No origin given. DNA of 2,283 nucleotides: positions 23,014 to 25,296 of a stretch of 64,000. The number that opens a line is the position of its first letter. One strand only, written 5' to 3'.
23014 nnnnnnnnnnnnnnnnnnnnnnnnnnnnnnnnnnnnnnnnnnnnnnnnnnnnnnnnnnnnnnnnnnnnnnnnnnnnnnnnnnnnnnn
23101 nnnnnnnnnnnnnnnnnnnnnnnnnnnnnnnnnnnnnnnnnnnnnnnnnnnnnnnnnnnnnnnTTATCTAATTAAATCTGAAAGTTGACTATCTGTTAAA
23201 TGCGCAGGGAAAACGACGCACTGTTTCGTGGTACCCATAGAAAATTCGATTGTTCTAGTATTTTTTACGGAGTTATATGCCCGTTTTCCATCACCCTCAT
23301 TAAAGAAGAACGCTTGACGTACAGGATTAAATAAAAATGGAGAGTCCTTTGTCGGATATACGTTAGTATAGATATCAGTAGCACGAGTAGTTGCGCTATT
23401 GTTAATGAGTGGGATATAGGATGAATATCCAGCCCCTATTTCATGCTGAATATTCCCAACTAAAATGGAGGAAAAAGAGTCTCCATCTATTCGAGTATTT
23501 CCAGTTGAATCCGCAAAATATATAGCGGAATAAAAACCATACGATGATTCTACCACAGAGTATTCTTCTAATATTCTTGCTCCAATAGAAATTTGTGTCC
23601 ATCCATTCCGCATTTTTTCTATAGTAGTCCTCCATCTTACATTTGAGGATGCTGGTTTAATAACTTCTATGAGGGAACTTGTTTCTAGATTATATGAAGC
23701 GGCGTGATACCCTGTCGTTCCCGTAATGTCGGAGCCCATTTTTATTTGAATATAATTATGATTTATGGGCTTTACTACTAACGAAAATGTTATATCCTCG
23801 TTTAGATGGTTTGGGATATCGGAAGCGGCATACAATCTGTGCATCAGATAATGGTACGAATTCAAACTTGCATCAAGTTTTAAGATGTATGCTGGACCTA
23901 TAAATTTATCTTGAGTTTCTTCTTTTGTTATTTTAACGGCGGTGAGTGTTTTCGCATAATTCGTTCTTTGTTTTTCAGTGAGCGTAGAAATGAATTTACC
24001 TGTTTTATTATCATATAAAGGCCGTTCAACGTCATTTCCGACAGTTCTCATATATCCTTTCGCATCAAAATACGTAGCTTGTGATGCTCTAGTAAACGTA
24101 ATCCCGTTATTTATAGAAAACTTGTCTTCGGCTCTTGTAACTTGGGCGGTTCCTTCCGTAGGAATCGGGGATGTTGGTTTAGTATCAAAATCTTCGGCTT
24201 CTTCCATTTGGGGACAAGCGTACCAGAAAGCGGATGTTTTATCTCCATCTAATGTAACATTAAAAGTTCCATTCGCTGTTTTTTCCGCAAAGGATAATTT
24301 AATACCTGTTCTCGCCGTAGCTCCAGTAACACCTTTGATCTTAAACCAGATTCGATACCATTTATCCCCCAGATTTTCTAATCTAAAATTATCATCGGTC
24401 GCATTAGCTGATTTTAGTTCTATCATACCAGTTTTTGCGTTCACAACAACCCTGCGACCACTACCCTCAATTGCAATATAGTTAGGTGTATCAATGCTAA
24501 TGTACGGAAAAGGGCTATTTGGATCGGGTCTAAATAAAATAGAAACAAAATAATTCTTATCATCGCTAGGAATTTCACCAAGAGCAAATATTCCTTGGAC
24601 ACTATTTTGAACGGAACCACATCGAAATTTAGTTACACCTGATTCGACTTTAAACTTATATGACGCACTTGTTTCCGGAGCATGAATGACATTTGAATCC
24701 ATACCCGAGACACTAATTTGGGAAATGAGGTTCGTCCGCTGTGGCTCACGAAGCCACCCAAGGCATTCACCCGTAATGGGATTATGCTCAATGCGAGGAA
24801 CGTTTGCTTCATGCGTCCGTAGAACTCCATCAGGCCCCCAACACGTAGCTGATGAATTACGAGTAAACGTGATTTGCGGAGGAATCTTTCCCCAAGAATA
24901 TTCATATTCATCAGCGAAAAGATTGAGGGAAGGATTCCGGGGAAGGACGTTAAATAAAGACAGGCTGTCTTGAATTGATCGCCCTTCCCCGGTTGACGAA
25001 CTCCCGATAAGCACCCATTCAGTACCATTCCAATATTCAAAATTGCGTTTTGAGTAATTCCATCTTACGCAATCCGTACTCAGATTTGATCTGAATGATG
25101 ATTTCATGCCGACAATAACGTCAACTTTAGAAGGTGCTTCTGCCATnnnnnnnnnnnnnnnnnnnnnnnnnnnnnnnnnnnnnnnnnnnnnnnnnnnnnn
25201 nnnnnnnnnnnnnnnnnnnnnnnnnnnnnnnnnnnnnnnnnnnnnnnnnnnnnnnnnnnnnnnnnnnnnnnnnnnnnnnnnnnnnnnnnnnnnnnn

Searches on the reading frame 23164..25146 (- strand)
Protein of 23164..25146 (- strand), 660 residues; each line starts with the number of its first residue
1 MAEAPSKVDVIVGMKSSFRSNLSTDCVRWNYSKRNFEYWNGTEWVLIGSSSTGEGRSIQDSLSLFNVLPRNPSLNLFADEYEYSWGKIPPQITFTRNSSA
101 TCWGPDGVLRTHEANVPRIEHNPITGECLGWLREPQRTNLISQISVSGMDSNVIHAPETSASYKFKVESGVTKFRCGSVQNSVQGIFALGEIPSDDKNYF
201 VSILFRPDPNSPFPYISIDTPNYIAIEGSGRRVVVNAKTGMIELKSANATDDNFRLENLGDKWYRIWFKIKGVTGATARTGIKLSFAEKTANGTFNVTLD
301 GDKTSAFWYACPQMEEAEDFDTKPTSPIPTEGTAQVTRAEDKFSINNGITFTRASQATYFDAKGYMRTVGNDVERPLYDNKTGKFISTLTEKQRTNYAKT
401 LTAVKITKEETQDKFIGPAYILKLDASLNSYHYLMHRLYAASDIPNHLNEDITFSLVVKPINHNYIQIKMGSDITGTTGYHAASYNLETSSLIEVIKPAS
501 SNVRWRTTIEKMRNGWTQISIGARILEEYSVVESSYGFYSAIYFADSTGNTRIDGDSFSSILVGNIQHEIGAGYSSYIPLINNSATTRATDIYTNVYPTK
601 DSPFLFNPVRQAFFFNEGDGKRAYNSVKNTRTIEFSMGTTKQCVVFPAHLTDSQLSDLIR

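Call 11: search_protein_families(library=phrogs, proteins=[window:23164-25146:-], max_evalue=0.001)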
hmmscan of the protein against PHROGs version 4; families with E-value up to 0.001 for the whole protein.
window:23164-25146:- (660 aa): 3 families
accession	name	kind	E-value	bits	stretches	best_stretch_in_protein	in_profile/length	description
phrog_5939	-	tail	1.7e-50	173.3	2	87-346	366-609/801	tail protein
phrog_1419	-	tail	2.5e-14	53.4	1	347-594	399-639/793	tail protein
phrog_34853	-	unknown function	1.2e-12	48.1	2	350-602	33-275/555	-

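Call 75: search_protein_families(library=ncbifam, proteins=[window:23164-25146:-], max_evalue=0.01)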
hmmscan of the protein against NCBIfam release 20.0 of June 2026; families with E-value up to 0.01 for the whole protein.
window:23164-25146:- (660 aa): 1 family
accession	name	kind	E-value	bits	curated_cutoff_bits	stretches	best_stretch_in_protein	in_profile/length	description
NF048003.1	GTA_spike_fiber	domain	5.6e-26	92.2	36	2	133-339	2-181/182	phage head spike fiber domain-containing protein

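Call 83: search_protein_families(library=pfam, proteins=[window:23164-25146:-], max_evalue=0.01)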
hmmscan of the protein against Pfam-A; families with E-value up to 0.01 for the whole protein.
window:23164-25146:- (660 aa): 0 families
